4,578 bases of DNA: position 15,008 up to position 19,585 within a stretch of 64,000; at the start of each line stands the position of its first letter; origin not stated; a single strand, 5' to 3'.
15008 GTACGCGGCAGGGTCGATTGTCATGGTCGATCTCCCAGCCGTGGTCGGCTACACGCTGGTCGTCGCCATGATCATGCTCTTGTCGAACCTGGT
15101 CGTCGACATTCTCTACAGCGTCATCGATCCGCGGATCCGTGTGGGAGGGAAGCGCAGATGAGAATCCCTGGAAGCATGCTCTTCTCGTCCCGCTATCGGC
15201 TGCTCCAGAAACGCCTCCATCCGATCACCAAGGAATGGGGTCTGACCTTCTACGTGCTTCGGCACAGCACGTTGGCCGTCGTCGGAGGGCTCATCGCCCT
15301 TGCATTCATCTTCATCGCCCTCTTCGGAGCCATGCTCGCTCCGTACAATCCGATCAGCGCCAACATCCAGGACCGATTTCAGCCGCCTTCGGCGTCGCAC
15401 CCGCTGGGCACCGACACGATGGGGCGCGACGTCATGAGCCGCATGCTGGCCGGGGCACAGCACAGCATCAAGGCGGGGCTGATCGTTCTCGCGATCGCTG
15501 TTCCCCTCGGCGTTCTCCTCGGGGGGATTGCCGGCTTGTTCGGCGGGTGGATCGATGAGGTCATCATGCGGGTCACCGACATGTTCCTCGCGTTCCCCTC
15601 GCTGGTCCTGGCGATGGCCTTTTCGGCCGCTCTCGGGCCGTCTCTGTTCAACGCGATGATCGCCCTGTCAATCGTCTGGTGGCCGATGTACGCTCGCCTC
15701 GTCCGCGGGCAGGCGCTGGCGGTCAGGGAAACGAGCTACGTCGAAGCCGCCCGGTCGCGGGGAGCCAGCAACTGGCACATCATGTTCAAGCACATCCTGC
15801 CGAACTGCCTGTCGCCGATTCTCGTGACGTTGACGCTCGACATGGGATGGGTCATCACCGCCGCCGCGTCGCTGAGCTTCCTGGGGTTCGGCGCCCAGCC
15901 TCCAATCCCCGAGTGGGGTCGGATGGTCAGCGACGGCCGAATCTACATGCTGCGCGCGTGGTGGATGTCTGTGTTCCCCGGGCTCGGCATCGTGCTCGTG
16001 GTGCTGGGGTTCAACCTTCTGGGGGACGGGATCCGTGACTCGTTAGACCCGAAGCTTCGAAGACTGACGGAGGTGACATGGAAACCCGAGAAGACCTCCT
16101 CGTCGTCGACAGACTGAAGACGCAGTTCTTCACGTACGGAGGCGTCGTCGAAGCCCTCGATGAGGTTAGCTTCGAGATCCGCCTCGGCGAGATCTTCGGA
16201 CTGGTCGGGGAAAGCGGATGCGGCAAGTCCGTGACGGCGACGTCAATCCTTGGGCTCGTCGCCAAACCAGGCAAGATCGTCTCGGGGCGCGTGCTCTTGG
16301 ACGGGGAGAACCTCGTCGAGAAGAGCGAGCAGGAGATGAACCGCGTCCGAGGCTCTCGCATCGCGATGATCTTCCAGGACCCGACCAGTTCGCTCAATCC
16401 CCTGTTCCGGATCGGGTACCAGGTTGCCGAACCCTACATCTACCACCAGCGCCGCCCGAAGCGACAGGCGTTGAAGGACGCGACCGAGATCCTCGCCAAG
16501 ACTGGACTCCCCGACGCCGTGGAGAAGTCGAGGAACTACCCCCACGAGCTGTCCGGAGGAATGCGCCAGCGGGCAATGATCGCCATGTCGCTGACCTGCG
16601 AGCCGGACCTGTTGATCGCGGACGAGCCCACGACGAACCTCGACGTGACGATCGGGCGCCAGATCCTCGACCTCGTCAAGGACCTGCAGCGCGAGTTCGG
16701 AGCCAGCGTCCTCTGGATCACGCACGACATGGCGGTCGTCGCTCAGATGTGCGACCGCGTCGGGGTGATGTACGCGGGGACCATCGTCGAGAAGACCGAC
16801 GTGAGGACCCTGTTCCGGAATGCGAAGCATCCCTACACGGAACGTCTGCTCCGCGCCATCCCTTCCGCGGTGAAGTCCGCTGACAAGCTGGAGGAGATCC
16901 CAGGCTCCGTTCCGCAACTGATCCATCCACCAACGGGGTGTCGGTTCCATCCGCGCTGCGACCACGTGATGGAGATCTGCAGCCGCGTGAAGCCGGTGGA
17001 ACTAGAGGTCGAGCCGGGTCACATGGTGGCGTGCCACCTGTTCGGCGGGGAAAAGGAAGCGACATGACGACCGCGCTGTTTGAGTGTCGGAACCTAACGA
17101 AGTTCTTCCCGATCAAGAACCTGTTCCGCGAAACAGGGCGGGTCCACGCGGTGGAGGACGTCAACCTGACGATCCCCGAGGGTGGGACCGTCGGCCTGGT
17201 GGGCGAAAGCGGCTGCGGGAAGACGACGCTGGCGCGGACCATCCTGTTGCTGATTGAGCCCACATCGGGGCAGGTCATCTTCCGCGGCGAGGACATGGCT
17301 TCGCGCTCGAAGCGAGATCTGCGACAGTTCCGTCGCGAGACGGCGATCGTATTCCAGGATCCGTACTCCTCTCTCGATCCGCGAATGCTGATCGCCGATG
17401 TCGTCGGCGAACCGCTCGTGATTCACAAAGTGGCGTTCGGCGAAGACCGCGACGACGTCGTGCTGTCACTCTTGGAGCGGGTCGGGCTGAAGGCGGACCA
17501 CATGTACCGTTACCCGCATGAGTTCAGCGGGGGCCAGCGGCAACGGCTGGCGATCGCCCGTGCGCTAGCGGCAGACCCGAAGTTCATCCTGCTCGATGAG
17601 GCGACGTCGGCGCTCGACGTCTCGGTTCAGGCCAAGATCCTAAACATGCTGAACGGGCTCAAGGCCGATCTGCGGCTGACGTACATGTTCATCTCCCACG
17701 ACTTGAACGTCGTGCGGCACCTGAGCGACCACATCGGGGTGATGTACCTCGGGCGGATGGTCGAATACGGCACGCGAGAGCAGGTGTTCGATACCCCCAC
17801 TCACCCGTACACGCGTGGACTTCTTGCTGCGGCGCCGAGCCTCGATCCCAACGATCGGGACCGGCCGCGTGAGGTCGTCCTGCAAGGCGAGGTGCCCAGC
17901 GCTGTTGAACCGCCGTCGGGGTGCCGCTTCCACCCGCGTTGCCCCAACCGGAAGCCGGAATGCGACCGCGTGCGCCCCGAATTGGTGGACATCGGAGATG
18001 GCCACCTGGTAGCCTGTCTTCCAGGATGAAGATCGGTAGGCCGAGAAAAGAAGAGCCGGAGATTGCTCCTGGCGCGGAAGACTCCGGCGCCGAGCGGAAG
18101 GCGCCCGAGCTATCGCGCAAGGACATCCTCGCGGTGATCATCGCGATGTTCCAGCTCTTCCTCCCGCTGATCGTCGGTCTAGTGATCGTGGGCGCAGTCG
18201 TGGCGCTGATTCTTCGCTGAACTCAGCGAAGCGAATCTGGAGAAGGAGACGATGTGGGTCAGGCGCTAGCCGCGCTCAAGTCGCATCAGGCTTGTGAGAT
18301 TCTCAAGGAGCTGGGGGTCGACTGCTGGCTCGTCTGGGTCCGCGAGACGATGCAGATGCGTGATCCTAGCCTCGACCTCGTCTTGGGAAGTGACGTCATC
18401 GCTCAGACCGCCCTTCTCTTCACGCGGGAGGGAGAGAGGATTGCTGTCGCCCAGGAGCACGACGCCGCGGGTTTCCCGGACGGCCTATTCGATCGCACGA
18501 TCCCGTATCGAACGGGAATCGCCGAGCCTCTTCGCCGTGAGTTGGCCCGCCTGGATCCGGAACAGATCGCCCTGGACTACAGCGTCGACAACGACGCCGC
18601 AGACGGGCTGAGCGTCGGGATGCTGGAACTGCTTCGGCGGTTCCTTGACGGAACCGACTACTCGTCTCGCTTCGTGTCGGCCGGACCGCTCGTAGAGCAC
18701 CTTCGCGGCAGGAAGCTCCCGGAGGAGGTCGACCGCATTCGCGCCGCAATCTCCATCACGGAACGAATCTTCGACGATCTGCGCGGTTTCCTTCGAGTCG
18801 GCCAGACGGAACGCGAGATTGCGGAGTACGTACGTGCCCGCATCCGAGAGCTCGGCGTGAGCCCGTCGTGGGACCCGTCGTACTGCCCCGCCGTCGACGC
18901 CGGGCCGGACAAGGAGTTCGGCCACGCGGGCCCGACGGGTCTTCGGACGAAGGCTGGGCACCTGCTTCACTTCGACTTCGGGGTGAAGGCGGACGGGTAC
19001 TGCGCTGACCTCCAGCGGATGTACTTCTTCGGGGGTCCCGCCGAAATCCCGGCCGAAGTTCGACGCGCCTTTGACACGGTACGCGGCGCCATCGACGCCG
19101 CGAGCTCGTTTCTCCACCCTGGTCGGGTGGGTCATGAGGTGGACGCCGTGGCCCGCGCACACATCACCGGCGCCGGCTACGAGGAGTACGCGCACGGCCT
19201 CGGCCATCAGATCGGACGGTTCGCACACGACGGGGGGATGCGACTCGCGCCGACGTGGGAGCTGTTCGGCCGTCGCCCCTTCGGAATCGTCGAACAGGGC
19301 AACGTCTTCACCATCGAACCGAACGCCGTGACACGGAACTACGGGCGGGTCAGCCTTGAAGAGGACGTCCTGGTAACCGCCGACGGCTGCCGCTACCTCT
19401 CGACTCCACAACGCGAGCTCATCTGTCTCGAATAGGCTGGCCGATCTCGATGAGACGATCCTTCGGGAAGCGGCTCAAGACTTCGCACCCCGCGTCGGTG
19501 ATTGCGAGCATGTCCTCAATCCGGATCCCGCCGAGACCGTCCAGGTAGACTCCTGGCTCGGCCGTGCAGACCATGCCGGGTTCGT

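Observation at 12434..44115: A 31 kb island for anaerobic use of Pro/Hyp (collagen-type) peptides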

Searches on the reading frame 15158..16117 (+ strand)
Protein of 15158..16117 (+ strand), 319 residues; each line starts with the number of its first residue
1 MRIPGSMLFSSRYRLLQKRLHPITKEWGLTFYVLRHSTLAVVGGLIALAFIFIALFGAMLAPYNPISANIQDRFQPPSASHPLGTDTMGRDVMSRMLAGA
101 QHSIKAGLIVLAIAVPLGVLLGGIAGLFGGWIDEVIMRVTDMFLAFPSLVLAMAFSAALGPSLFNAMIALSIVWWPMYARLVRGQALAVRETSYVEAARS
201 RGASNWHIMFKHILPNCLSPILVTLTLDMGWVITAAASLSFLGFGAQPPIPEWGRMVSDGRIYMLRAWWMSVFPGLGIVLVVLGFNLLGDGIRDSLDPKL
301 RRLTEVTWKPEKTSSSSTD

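Call 5: search_protein_families(library=pfam, proteins=[window:15158-16117:+])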
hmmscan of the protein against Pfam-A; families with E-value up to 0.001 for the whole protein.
window:15158-16117:+ (319 aa): 2 families
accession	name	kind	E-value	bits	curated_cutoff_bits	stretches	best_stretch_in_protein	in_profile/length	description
PF00528.27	BPD_transp_1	-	1.8e-40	139.1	26.4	1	118-302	1-184/184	Binding-protein-dependent transport system inner membrane component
PF12911.12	OppC_N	-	1.1e-09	38.5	23.9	1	27-77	3-53/53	N-terminal TM domain of oligopeptide transport permease C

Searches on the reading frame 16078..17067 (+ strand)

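Call 5: search_protein_families(library=pfam, proteins=[window:16078-17067:+])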
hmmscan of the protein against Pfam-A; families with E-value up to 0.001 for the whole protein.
window:16078-17067:+ (329 aa): 2 families
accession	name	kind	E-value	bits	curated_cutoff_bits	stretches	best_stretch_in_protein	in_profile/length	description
PF00005.33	ABC_tran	-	4.2e-28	99.1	25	1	27-186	1-137/137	ABC transporter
PF08352.17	oligo_HPY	-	2.9e-20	72.8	27.1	1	237-301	1-65/65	Oligopeptide/dipeptide transporter, C-terminal region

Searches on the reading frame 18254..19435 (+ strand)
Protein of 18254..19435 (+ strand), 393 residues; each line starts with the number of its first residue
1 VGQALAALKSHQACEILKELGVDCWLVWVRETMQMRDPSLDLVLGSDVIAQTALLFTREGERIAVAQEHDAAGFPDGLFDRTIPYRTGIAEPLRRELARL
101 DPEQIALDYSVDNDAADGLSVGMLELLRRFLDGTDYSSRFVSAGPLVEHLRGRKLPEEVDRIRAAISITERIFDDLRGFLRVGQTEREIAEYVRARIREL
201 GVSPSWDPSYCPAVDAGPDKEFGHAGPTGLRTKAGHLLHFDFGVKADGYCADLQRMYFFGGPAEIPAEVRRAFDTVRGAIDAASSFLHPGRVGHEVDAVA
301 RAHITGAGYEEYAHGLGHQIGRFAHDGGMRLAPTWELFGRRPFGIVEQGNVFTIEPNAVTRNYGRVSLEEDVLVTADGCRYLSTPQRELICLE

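Call 5: search_protein_families(library=pfam, proteins=[window:18254-19435:+])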
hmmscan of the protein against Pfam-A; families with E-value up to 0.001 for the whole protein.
window:18254-19435:+ (393 aa): 1 family
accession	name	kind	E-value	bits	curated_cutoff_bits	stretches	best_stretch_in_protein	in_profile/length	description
PF00557.29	Peptidase_M24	-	6e-40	137.7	23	1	161-376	2-208/208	Metallopeptidase family M24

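Call 8: search_protein_families(library=ncbifam, proteins=[window:18254-19435:+], max_evalue=0.00001)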
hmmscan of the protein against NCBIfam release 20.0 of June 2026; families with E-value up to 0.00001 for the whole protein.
window:18254-19435:+ (393 aa): 9 families
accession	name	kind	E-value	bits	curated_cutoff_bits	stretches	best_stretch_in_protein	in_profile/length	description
NF007310.0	PRK09795.1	equivalog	1e-27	96.9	393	1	136-384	112-350/361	aminopeptidase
NF040821.1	dipep_PepQ_Arch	equivalog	5e-17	61.9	630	1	145-390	114-346/346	Xaa-Pro dipeptidase PepQ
NF011720.0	PRK15173.1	subfamily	1.3e-16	60.5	420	1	129-391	91-341/343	peptidase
NF011173.0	PRK14575.1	equivalog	1.8e-16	60.1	850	1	128-391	153-404/406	putative peptidase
NF011174.0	PRK14576.1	subfamily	1.9e-12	46.8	487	1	135-389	159-401/405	putative endopeptidase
TIGR00500.1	met_pdase_I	equivalog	2.8e-10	40.1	171.35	1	156-370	6-215/247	type I methionyl aminopeptidase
NF038259.1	ectoine_DoeA_2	exception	6.5e-07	28.4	575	1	141-380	141-374/386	ectoine hydrolase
NF008131.0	PRK10879.1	equivalog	2.2e-06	26.8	465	0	80-301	103-317/438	Xaa-Pro aminopeptidase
NF008970.0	PRK12318.1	equivalog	6.9e-06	25.5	267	0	154-356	44-242/291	methionyl aminopeptidase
